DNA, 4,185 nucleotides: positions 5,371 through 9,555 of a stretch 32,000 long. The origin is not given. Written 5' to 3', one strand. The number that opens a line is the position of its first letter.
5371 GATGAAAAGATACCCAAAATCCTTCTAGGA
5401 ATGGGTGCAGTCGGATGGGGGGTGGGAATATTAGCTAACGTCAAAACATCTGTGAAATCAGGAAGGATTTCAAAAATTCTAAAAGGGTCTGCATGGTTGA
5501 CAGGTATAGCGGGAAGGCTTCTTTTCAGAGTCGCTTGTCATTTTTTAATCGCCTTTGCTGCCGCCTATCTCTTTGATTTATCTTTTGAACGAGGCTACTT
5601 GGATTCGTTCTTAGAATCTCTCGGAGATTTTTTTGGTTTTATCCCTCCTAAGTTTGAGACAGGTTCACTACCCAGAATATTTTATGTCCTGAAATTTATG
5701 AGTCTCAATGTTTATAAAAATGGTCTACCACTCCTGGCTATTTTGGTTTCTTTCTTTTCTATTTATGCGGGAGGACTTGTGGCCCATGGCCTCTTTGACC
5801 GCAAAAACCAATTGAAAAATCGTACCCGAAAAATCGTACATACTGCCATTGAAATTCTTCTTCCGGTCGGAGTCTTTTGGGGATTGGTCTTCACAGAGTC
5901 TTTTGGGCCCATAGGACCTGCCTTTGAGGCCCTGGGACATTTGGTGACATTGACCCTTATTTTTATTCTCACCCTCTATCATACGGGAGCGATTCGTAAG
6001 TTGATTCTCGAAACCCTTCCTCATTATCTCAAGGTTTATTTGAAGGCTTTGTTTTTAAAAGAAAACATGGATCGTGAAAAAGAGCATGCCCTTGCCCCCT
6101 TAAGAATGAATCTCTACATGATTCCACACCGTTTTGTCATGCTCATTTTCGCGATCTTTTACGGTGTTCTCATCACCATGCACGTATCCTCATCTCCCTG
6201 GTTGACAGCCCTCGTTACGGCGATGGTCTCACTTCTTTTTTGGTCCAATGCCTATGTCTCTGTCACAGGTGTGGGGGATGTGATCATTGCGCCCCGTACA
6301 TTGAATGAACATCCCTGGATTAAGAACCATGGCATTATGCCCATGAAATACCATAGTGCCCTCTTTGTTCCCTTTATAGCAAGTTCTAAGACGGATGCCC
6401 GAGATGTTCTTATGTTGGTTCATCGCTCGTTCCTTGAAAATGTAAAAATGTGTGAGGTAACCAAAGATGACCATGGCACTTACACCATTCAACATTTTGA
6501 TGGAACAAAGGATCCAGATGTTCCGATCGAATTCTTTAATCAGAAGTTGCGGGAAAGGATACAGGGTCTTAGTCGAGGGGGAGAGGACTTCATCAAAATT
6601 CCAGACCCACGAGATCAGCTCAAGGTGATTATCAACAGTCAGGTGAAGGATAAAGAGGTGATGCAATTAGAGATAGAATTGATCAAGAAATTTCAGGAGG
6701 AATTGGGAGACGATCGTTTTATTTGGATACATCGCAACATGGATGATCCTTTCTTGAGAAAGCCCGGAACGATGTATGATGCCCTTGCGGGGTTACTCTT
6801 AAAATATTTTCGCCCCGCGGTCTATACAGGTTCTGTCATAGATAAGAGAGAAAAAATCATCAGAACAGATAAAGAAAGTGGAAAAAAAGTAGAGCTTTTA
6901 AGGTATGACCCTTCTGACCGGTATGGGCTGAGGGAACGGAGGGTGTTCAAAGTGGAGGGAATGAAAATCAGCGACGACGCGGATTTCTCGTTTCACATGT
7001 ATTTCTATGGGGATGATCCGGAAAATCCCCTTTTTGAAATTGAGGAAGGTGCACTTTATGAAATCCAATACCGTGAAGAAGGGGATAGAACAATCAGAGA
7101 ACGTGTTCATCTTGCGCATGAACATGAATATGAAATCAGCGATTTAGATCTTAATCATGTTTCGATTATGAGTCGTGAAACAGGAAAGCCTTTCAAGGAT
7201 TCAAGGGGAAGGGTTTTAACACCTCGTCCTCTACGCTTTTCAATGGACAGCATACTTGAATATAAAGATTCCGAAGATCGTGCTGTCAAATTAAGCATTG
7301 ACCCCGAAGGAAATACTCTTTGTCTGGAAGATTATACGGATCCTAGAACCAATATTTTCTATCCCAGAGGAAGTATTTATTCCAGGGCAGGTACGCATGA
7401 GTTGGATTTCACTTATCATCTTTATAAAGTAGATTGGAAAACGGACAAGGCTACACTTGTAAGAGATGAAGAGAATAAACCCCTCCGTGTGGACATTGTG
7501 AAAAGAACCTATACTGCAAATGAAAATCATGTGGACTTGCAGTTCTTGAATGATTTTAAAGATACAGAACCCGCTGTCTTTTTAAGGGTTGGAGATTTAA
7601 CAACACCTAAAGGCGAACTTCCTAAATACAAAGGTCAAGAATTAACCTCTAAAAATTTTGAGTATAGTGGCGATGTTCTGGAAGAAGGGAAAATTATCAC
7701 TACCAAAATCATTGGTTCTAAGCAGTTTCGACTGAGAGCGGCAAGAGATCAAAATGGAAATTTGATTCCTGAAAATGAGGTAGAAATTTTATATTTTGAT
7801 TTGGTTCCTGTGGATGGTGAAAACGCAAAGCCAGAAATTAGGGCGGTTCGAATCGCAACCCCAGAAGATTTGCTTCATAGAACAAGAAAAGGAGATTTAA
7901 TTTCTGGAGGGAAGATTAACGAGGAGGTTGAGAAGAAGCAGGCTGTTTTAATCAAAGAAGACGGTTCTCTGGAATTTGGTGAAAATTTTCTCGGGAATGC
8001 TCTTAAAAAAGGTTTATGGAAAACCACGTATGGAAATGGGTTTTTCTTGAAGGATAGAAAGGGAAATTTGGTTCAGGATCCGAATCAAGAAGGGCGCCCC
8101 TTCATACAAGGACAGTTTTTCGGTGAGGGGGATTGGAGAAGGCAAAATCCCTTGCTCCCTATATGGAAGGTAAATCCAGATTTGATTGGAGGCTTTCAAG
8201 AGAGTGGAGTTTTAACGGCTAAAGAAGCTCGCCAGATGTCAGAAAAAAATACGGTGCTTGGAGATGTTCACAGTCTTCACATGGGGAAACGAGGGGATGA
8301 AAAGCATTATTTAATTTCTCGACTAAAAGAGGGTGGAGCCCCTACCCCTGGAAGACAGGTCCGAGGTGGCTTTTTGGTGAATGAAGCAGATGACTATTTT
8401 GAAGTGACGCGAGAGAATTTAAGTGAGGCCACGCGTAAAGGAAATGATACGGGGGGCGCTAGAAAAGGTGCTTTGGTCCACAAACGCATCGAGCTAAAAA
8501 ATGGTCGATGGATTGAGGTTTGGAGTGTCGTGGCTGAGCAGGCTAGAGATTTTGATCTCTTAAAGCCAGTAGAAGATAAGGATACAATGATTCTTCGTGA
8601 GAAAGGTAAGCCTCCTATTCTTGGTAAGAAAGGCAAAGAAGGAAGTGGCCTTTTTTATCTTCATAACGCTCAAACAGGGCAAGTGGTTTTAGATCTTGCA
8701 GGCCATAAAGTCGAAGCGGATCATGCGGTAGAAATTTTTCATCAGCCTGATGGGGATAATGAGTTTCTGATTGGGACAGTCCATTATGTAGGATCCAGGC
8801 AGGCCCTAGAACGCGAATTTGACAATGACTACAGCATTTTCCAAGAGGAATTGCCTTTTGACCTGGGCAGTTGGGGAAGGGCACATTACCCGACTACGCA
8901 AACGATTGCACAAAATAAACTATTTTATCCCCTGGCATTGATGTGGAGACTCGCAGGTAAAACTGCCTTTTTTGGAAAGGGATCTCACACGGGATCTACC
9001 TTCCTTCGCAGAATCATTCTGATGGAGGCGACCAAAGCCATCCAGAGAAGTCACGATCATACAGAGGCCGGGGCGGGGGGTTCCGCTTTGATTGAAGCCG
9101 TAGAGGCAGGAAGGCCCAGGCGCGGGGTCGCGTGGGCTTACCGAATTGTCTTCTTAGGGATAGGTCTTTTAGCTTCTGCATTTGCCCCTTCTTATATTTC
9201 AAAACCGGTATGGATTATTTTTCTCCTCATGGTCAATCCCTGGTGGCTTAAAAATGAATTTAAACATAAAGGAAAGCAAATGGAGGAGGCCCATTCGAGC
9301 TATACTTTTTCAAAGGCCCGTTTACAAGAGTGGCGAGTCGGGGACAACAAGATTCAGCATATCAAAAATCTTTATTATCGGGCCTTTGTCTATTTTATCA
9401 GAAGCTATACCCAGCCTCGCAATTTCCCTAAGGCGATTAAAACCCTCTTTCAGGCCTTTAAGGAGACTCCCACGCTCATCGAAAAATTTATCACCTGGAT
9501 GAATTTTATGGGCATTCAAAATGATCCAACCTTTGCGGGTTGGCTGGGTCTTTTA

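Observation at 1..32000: Back-to-back giant envelope genes as a candidate undescribed cell-surface system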

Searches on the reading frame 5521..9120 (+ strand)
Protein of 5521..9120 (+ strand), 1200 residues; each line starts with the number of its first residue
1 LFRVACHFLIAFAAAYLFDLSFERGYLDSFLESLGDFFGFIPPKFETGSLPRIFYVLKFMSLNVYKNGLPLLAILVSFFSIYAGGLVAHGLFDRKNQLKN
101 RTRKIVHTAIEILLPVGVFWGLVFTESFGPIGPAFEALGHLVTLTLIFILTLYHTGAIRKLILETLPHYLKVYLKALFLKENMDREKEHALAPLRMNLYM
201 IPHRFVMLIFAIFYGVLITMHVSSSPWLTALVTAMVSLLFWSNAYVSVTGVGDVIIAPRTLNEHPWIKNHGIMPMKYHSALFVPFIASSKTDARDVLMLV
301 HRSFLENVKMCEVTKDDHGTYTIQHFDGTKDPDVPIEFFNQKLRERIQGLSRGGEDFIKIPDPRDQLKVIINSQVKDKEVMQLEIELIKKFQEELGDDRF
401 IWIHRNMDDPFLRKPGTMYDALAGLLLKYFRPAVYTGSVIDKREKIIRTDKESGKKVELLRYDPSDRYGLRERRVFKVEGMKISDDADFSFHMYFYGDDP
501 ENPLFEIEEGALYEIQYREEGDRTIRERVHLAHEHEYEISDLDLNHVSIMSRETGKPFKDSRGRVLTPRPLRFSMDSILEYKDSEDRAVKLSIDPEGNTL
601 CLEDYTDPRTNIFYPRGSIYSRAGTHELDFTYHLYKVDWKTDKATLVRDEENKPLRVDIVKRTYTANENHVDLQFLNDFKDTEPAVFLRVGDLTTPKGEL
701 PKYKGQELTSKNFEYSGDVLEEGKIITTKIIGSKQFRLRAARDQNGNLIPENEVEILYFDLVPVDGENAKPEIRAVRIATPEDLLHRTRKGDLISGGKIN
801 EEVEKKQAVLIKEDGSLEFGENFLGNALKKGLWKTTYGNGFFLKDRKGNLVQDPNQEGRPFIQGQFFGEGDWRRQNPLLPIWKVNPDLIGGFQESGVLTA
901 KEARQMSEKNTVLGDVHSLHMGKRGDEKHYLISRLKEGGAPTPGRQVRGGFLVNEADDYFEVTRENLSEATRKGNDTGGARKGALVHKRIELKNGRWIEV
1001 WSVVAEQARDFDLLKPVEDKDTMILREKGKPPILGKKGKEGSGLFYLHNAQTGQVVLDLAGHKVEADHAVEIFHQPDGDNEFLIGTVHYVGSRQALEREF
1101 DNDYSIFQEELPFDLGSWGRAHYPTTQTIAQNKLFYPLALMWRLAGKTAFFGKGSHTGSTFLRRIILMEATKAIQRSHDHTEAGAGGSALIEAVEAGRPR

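Call 31: search_protein_representatives(protein=window:5521-9120:+)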
Query: 1200 residues. Proteins with E-value up to 0.001 (for the whole library): 8; up to 1e-10: 2; up to 1e-30: 0. The best 8 are listed.
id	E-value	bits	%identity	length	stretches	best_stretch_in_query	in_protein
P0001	2.1e-12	62.0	26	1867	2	334-983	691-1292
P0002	3.1e-11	58.2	26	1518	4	1009-1190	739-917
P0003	9.6e-08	46.6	28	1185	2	1050-1191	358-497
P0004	3.6e-07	44.7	30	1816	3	1053-1192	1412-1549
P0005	4.1e-07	44.5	30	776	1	1039-1191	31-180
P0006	2.1e-05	38.8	28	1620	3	1054-1193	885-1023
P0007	8.5e-05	36.8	31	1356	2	359-439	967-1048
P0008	5.3e-04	34.2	28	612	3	345-439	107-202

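Call 34: search_protein_families(library=pfam, proteins=[P0001, P0002, P0003, P0004, P0005, P0006, P0008], max_evalue=0.01)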
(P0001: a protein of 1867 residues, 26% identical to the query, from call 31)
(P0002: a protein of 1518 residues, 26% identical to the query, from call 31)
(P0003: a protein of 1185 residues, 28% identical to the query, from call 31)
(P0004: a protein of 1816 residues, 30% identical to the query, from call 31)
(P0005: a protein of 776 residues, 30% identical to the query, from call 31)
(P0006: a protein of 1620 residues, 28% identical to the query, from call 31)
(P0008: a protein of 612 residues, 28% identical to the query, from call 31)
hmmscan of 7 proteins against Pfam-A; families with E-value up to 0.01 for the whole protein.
P0001 (1867 aa): 0 families

P0002 (1518 aa): 0 families

P0003 (1185 aa): 0 families

P0004 (1816 aa): 0 families

P0005 (776 aa): 0 families

P0006 (1620 aa): 0 families

P0008 (612 aa): 1 family
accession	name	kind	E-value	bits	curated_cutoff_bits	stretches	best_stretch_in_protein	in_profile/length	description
PF00535.33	Glycos_transf_2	-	2.9e-05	24.5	23.3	0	251-307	79-132/168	Glycosyl transferase family 2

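Call 51: search_solved_structures(query=P0008, max_evalue=1, show_alignments=2)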
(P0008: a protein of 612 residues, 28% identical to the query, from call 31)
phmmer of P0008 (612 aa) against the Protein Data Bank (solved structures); distinct sequences matched with E-value up to 1: 2.
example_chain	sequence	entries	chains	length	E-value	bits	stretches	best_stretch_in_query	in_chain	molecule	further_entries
8rf9_A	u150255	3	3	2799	0.021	16.5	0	25-140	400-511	Cyclic beta 1-2 glucan synthetase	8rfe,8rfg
8rf0_A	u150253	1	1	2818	0.021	16.5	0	25-140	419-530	Cyclic beta-(1,2)-glucan synthase NdvB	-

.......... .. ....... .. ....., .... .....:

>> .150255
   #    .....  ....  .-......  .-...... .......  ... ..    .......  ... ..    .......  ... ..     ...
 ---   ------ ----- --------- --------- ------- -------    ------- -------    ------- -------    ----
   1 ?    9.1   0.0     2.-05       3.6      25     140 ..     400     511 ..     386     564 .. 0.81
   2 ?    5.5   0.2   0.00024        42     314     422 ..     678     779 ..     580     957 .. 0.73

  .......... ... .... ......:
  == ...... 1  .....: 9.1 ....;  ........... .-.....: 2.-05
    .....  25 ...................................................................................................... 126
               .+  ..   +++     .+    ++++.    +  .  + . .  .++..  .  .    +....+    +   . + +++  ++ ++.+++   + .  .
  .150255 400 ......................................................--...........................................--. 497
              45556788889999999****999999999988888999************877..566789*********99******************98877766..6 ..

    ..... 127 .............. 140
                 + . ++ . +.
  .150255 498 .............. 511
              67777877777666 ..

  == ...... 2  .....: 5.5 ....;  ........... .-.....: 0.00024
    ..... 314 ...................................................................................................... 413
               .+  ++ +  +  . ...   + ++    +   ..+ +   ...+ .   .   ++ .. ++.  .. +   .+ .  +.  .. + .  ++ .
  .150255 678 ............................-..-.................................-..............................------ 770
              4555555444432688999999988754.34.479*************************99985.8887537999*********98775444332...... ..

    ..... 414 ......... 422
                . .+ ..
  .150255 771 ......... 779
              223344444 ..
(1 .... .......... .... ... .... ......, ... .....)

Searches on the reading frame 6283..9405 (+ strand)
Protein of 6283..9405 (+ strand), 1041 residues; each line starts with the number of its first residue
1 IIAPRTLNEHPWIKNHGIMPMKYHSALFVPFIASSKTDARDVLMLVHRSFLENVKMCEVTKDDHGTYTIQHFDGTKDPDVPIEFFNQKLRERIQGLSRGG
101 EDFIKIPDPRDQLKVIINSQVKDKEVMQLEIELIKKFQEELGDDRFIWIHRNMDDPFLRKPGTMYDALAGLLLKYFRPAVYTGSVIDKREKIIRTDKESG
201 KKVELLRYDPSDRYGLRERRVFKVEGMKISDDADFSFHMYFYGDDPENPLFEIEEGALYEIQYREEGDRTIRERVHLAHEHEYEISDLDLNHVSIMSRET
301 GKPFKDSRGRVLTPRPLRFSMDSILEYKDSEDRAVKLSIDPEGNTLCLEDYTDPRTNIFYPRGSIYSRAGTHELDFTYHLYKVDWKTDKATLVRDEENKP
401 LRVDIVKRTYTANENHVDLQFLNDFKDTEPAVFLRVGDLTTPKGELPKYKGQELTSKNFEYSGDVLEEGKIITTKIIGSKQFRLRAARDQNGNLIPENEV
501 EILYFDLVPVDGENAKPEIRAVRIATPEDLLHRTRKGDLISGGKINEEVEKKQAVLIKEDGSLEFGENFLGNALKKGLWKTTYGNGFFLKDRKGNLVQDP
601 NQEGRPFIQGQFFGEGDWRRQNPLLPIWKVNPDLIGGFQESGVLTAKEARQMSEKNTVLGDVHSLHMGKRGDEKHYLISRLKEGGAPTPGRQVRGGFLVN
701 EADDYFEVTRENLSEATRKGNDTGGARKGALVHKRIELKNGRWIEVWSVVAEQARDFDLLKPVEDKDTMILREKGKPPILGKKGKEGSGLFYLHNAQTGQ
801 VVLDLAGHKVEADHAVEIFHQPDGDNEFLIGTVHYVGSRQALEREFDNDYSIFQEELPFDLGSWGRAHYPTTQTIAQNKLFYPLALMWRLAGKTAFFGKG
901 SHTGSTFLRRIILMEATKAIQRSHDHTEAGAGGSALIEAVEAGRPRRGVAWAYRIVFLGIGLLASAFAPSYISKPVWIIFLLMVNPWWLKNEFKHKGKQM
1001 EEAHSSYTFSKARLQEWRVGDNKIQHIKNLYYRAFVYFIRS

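Call 107: predict_structure(protein=window:6283-9405:+)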
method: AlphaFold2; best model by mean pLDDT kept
length: 1041 residues; sequences in the alignment: 1
mean_pLDDT: 32.5   pTM: 0.23
mean pLDDT of the five models: 32.5, 25.6, 24.6, 24.1, 24.0
residues with pLDDT >= 90: 0; 70-90: 0; 50-70: 0; < 50: 1041
segments of 3 or more residues with pLDDT < 50: 1-1041
pLDDT, mean of each block of 10 residues (from residue 1): 35 37 28 30 28 33 32 33 35 33 27 28 35 41 33 35 38 33 27 29 27 27 29 31 35 28 31 35 30 36 39 32 29 28 29 30 28 35 38 42 35 29 26 23 23 25 24 25 30 35 36 33 40 31 37 41 40 35 28 32 29 24 25 35 36 32 24 26 24 24 27 33 34 36 37 35 41 39 36 33 28 26 30 25 26 26 30 30 36 36 36 36 36 35 35 44 45 42 42 42 38 35 40 37 32
secondary structure, 60 per line:
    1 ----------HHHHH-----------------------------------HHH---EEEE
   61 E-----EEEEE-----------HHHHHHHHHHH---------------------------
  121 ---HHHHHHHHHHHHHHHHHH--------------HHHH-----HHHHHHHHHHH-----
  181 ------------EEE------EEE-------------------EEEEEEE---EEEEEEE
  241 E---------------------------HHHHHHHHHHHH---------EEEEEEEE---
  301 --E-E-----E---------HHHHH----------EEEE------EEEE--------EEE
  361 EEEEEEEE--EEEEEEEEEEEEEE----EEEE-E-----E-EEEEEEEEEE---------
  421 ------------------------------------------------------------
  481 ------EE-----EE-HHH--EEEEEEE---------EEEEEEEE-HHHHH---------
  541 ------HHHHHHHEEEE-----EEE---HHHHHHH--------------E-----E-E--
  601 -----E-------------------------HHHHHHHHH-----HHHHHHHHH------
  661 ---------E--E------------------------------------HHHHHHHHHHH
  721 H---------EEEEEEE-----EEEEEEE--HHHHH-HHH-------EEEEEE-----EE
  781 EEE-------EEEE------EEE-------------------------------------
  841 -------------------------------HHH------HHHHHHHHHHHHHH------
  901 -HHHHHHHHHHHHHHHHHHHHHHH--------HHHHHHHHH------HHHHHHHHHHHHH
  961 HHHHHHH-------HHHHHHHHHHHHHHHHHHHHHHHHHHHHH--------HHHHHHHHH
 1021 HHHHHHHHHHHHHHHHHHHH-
elements in order (helices of 4 or more, strands of 3 or more residues): H11-15 E57-61 E67-71 H83-93 H124-141 H156-159 H165-175 E193-195 E202-204 E224-230 E234-241 H269-280 E290-297 H321-325 E336-339 E346-349 E358-368 E371-384 E389-392 E402-411 E502-508 E518-525 H527-531 H547-553 E554-557 E563-565 H569-575 H632-640 H646-654 H710-721 E731-737 E743-749 H752-756 E768-773 E779-783 E791-794 E801-803 H881-894 H902-924 H933-941 H948-967 H975-1003 H1012-1040

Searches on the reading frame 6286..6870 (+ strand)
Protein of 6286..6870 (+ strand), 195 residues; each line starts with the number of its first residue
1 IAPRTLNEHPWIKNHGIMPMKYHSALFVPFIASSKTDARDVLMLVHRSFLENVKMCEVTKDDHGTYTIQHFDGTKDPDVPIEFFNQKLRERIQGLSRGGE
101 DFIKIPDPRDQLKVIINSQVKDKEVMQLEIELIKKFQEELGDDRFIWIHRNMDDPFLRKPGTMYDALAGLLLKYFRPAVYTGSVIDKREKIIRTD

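Call 76: search_solved_structures(query=A5, max_evalue=10, show_alignments=1)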
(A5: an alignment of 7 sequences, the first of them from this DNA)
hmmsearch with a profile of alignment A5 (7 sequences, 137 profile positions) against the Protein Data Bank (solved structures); distinct sequences matched with E-value up to 10: 8.
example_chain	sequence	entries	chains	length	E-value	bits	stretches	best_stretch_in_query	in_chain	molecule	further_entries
7kbq_A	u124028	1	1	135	0.011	18.7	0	72-103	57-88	DE NOVO DESIGNED OR689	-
9fqr_J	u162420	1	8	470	0.059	16.3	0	17-67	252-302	Sperm-associated microtubule inner protein 5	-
5cwj_A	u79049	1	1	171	0.06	16.3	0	55-82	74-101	Designed helical repeat protein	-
3ife_A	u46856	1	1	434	0.18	14.7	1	56-106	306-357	Peptidase T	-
5xxu_H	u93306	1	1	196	0.22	14.5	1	30-100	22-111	Ribosomal protein eS7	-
1k3r_A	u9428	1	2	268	0.92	12.5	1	60-116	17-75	conserved protein MT0001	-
5xtj_A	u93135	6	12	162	0.98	12.4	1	68-126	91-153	Endo beta-1,4-mannanase | beta-1,4-mannanase | endo-1,4-beta-mannanase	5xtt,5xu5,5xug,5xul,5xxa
6xh5_A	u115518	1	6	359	8.2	9.4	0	57-83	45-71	helical fusion design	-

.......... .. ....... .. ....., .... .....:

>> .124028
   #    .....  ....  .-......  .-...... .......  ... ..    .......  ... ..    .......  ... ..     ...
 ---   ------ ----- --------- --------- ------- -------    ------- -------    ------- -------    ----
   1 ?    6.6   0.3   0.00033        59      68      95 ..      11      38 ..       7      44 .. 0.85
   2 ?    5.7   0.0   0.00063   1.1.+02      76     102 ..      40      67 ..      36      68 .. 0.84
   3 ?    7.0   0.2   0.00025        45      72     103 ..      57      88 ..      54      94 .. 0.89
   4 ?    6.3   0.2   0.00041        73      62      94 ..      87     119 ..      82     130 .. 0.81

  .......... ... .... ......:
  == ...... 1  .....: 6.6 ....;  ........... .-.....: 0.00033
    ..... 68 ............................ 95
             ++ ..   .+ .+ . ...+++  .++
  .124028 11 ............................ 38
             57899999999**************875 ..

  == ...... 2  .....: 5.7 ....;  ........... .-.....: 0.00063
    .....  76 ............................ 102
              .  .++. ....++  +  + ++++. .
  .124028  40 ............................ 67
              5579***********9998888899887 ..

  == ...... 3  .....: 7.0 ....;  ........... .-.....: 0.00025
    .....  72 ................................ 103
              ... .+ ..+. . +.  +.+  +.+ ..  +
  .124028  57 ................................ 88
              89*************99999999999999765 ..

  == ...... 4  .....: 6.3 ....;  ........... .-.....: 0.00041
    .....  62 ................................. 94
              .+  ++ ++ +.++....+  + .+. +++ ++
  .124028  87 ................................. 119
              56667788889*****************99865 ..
